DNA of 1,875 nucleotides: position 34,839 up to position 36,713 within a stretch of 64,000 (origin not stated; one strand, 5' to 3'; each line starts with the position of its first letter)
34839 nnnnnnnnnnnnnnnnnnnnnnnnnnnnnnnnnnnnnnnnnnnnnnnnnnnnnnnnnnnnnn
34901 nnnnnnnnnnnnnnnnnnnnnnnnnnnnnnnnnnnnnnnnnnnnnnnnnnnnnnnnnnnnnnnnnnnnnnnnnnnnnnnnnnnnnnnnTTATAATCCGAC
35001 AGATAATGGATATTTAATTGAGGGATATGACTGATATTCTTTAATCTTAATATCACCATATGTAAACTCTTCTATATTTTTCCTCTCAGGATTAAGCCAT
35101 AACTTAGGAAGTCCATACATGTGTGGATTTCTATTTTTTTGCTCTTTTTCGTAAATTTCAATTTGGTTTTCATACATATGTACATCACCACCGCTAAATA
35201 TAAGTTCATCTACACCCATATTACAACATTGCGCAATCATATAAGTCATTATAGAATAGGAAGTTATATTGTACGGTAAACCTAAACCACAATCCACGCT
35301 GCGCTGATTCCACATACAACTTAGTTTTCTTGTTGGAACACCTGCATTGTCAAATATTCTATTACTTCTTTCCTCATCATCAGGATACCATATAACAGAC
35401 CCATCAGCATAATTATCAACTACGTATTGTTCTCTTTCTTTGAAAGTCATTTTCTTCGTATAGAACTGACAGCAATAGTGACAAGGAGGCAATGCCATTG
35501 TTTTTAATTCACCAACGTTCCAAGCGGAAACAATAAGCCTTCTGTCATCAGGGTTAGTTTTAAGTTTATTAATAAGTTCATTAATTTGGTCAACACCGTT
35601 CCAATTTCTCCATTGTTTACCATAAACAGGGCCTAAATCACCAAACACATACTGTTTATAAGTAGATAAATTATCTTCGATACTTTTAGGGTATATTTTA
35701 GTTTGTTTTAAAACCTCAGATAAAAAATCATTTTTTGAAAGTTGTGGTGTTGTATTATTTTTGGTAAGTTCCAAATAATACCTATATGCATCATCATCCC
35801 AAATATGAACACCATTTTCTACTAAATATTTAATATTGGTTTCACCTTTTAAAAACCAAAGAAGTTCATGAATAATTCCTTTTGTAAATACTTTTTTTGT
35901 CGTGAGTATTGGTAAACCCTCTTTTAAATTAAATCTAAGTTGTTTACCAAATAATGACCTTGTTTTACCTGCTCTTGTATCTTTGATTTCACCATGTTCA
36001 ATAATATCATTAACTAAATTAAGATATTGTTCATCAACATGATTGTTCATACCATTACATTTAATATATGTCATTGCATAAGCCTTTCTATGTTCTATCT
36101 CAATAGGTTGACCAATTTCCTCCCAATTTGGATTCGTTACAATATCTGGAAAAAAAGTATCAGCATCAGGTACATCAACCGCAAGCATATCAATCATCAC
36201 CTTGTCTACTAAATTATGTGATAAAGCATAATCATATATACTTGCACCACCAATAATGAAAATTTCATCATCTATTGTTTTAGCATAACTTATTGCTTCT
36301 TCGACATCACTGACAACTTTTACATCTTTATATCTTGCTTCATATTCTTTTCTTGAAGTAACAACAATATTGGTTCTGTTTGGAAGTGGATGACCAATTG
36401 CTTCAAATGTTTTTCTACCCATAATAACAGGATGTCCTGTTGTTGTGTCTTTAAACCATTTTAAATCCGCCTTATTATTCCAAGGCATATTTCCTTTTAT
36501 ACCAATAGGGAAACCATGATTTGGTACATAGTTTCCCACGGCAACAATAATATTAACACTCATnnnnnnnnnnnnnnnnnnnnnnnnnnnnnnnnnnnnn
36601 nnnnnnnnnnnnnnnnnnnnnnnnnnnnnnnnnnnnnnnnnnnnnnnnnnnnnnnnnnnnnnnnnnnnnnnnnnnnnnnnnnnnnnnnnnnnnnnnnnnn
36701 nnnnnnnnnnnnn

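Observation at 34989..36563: Fused DHFR-thymidylate synthase in a phage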

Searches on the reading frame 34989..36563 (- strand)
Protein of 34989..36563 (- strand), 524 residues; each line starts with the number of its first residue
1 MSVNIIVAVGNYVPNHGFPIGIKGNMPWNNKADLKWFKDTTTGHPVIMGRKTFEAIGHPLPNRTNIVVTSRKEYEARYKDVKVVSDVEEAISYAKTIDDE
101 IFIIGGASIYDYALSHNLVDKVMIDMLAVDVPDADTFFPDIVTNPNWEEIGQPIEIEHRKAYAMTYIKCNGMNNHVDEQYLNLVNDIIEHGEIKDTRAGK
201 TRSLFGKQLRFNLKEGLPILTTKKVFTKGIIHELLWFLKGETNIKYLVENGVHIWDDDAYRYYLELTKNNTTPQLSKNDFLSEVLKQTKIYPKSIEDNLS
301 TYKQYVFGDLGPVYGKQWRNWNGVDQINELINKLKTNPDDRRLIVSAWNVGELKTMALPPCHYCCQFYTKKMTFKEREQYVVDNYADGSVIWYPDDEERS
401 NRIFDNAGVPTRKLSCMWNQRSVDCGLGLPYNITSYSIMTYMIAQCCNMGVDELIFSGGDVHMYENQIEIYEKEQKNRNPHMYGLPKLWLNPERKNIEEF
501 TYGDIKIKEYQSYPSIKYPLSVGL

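Call 3: search_protein_families(library=pfam, proteins=[window:34989-36563:-], max_evalue=0.01)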
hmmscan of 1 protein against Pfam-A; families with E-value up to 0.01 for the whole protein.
window:34989-36563:- (524 aa): 2 families
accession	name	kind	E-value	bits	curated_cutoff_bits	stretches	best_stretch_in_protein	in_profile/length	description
PF00303.24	Thymidylat_synt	-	7.4e-93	311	24.3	1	178-522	1-266/266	Thymidylate synthase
PF00186.24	DHFR_1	-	2.6e-39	134.9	25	1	19-168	13-156/159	Dihydrofolate reductase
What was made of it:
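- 36060..36563 (-): DHFR domain, residues 1-168. It has no N-terminal extension, and a ~7-aa insertion precedes the M20-loop region. PF00186 E 2.6e-39 (call 3).
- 34992..36041 (-): Thymidylate synthase (ThyA-type) domain, residues 175-524. PF00303 E 7.4e-93 over the full profile (call 3).
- On Thymidylate synthase ThyA (PF00303 / TIGR03284): PF00303 at 311 bits (cutoff 24.3), profile 1-266 of 266 (call 3).
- On Type I (FolA) dihydrofolate reductase (PF00186): PF00186 at 134.9 bits (cutoff 25) (call 3).
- Checked: Pfam (call 3) finds DHFR_1 at res.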

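Call 4: search_protein_families(library=ncbifam, proteins=[window:34989-36563:-], max_evalue=0.01)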
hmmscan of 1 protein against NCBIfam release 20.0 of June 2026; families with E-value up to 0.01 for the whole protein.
window:34989-36563:- (524 aa): 39 families (the best 25 are shown)
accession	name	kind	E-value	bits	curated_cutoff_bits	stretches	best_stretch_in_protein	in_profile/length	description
TIGR03284.1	thym_sym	equivalog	2.8e-92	309.1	108.35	2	178-371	1-188/296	thymidylate synthase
NF002496.0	PRK01827.1-2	equivalog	2.9e-92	309.1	325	2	174-371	2-210/318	thymidylate synthase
NF002497.0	PRK01827.1-3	equivalog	1e-91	307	327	3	178-261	2-86/264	thymidylate synthase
NF002499.0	PRK01827.1-5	equivalog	7.3e-86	287.6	405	3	409-522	154-264/264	thymidylate synthase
NF002495.0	PRK01827.1-1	equivalog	6.4e-44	150.6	327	3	412-522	169-279/279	thymidylate synthase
NF010393.0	PRK13821.1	equivalog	3.9e-36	124.7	576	3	178-260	2-85/323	thymidylate synthase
NF002498.0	PRK01827.1-4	equivalog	8.9e-31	107.3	427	3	418-522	177-283/283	thymidylate synthase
NF000333.1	trim_DfrF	exception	4.5e-29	101.4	320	1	20-159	14-147/164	trimethoprim-resistant dihydrofolate reductase DfrF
NF008037.0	PRK10769.1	equivalog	3.6e-28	98.4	168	1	20-149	15-136/160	type 3 dihydrofolate reductase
NF000006.2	trim_DfrA26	exception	1.3e-26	93.8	350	1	19-165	30-176/183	trimethoprim-resistant dihydrofolate reductase DfrA26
NF033851.1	trim_DfrA35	exception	1.6e-24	86.4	360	1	19-139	13-133/170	trimethoprim-resistant dihydrofolate reductase DfrA35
NF000127.2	trim_DfrA20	exception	4.8e-24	85.3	325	1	5-149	7-146/169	trimethoprim-resistant dihydrofolate reductase DfrA20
NF000332.1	trim_DfrDGK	exception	2.8e-23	82.6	300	1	20-161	14-148/161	DfrD/DfrG/DfrK family trimethoprim-resistant dihydrofolate reductase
NF033868.0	trim_DfrA36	exception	2.7e-22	79.2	360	1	19-168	14-164/170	trimethoprim-resistant dihydrofolate reductase DfrA36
NF000143.1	trim_DfrG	exception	3e-22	79.1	365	1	20-161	15-149/165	trimethoprim-resistant dihydrofolate reductase DfrG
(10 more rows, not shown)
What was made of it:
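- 34992..36041 (-): TIGR03284 scores 309 against a cutoff of 108 (call 4).
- On Thymidylate synthase ThyA (PF00303 / TIGR03284): TIGR03284 at 309 bits (cutoff 108) (call 4).
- Checked: NCBIfam TIGR03284 (thymidylate synthase equivalog) scores 309 against a cutoff of 108 (call 4).
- It passes the TIGR03284 equivalog cutoff threefold (call 4).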

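Call 5: search_solved_structures(query=window:34989-36563:-, max_evalue=0.001, show_alignments=2)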
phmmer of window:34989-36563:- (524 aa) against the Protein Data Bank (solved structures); distinct sequences matched with E-value up to 0.001: 273 (the best 60 are shown).
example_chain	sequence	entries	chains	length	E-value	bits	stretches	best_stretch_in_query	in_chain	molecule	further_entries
3i3r_A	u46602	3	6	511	2e-79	271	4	411-520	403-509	Dihydrofolate reductase/thymidylate synthase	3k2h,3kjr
3nrr_A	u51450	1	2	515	2.1e-79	270.9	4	411-520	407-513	Dihydrofolate reductase-thymidylate synthase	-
8dae_A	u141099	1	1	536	4.8e-77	263.1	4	173-265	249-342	Bifunctional dihydrofolate reductase-thymidylate synthase 1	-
3dl6_A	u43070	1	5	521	6.3e-77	262.7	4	173-265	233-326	Dihydrofolate reductase, DHFR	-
3dl5_A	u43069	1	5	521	3.7e-76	260.2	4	173-265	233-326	Dihydrofolate reductase, DHFR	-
2oip_A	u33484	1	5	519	7e-76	259.3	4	173-265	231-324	Chain A, crystal structure of Dhfr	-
3hj3_A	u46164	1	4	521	3.1e-75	257.2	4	173-265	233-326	Chain A, crystal structure of Dhfr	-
1qzf_A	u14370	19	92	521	3.7e-75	256.9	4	173-265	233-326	bifunctional dihydrofolate reductase-thymidylate synthase | Bifunctional thymidylate synthase-dihydrofolate reductase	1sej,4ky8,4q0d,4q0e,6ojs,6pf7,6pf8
6auj_A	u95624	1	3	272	1.7e-70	241.5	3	174-258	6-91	Thymidylate synthase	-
4eil_A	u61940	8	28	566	1.3e-68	235.3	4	173-265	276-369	Bifunctional dihydrofolate reductase-thymidylate synthase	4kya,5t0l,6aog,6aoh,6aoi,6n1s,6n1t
3inv_A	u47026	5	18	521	4.4e-68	233.5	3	14-265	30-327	Bifunctional dihydrofolate reductase-thymidylate synthase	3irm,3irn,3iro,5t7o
2h2q_A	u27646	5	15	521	9.4e-68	232.5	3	20-265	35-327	Bifunctional dihydrofolate reductase-thymidylate synthase | Bifunctional dihydrofolate reductase-thymidylate synthase (DHFR-TS) | DHFR-TS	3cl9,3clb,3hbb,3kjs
1qqq_A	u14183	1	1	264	1e-67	232.3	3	178-258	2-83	THYMIDYLATE SYNTHASE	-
1an5_A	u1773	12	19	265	4.6e-67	230.2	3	178-258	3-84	THYMIDYLATE SYNTHASE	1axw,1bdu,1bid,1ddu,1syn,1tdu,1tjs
1aob_A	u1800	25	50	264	5.2e-67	230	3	178-258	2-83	THYMIDYLATE SYNTHASE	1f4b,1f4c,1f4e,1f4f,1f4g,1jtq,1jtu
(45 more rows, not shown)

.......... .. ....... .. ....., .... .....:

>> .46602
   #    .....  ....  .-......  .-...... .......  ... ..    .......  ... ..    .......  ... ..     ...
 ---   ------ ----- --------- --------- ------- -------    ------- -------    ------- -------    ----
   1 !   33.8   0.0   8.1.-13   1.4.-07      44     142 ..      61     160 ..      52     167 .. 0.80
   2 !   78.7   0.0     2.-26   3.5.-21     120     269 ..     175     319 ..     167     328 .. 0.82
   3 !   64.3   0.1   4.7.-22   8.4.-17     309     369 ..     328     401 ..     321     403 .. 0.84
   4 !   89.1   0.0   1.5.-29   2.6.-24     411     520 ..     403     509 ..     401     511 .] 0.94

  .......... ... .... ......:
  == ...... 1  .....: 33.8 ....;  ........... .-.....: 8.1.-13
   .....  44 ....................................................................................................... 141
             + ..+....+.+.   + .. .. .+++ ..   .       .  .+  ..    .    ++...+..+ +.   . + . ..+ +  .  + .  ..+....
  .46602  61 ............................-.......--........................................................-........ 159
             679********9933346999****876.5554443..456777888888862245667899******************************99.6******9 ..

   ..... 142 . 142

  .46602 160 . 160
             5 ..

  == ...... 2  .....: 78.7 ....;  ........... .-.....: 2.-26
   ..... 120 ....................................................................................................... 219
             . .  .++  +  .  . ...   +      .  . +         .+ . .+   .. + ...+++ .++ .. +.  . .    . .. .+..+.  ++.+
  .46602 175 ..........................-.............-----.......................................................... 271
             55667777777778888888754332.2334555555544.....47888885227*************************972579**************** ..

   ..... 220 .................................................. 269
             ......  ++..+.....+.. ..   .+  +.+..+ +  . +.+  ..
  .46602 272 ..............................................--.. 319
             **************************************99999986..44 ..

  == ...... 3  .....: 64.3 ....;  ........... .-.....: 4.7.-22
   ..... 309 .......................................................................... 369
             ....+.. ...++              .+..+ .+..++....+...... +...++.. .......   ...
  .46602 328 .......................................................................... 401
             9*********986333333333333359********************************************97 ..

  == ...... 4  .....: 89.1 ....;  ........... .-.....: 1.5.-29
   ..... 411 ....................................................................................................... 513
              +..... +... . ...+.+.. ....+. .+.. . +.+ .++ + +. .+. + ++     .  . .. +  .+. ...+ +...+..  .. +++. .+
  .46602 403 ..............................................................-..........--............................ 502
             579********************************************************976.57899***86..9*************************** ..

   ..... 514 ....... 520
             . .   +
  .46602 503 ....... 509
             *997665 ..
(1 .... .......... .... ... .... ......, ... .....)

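Call 6: search_dna_similar(query=window:34989-36563:-, collection=phages, mode=protein, max_rows=40)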
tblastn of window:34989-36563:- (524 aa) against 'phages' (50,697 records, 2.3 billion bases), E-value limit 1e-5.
Records with a match: 3366; places in all: 3850; records where one place covers at least 80% of the query: 426.
Best place of each record, by identity: <60% 3366.
By first word of the organism name: Escherichia 855; Klebsiella 313; Bacillus 298; Salmonella 254; Vibrio 159; Erwinia 151; Pseudomonas 112; Acinetobacter 109; Shigella 109; Microbacterium 97; and 82 more.
By host as written in the record: - 382; Escherichia coli 340; Klebsiella pneumoniae 110; Erwinia amylovora 85; Microbacterium foliorum NRRL B-24224 55; Escherichia coli O157:H7 45; Bacillus cereus 37; Pseudomonas aeruginosa 34; and 824 more.
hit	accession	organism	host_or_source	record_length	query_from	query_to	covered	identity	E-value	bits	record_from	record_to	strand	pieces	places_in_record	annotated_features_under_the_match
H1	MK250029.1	Prevotella phage Lak-C1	Prevotella sp.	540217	1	524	100%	49.9%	3e-148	475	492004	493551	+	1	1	record has no annotation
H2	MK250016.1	Prevotella phage Lak-A1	Prevotella sp.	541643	1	524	100%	49.5%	1e-147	474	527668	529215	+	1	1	record has no annotation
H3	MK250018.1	Prevotella phage Lak-A1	Prevotella sp.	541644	1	524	100%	49.5%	1e-147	474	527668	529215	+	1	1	record has no annotation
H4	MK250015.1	Prevotella phage Lak-A1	Prevotella sp.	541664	1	524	100%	49.5%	1e-147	474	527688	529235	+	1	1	record has no annotation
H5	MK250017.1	Prevotella phage Lak-A1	Prevotella sp.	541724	1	524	100%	49.5%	1e-147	474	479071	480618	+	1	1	record has no annotation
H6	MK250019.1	Prevotella phage Lak-A2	Prevotella sp.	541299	1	524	100%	49.4%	1e-146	471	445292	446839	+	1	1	record has no annotation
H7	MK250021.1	Prevotella phage Lak-B2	Prevotella sp.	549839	1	524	100%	49.0%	4e-142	458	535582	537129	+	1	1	record has no annotation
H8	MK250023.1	Prevotella phage Lak-B4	Prevotella sp.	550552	1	524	100%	49.0%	4e-142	458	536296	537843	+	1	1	record has no annotation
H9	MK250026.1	Prevotella phage Lak-B7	Prevotella sp.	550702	1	524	100%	49.0%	4e-142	458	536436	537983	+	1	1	record has no annotation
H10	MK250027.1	Prevotella phage Lak-B8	Prevotella sp.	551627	1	524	100%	49.0%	4e-142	458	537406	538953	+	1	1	record has no annotation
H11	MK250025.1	Prevotella phage Lak-B6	Prevotella sp.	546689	1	524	100%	48.8%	7e-142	457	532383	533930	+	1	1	record has no annotation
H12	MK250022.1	Prevotella phage Lak-B3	Prevotella sp.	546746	1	524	100%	48.8%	7e-142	457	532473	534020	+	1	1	record has no annotation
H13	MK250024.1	Prevotella phage Lak-B5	Prevotella sp.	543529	1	524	100%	48.6%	3e-141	455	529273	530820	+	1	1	record has no annotation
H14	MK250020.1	Prevotella phage Lak-B1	Prevotella sp.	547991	1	524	100%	48.6%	3e-141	455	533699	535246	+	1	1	record has no annotation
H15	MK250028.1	Prevotella phage Lak-B9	Prevotella sp.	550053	1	524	100%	48.6%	3e-141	455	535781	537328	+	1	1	record has no annotation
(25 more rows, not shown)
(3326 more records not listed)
